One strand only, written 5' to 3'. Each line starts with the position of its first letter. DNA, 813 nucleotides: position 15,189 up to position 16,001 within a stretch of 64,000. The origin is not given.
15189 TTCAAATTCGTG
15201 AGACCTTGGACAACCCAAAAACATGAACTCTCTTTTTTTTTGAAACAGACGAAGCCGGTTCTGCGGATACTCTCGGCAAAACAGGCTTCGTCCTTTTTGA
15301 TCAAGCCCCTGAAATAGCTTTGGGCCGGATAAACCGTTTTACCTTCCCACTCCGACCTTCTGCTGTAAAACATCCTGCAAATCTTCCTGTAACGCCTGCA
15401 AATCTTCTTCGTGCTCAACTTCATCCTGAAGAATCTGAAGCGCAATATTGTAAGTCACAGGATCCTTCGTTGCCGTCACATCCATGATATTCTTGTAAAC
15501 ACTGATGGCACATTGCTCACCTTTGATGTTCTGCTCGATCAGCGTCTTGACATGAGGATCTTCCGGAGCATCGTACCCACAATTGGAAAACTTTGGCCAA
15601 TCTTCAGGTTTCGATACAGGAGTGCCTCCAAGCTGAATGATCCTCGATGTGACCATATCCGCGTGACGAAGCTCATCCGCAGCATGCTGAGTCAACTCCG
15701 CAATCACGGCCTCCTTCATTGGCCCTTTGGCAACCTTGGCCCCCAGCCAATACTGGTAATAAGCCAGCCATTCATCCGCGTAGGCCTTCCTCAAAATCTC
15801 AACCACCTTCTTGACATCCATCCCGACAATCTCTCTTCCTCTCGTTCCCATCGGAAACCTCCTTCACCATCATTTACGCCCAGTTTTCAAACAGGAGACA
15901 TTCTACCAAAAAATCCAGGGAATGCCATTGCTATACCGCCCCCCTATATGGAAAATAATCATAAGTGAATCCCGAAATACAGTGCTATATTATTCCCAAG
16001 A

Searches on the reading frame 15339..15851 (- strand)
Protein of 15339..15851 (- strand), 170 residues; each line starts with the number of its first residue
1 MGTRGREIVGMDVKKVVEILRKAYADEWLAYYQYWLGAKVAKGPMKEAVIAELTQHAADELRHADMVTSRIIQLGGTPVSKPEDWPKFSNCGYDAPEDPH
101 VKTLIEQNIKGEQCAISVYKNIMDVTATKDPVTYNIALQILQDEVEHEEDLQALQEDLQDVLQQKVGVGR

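Call 51: search_protein_families(library=pfam, proteins=[window:15339-15851:-], max_evalue=0.00001)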
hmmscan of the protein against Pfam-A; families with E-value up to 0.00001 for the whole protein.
window:15339-15851:- (170 aa): 1 family
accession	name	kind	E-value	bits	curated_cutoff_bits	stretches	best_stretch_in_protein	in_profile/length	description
PF00210.30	Ferritin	-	4.6e-26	91.9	24.5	1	18-159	2-140/142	Ferritin-like domain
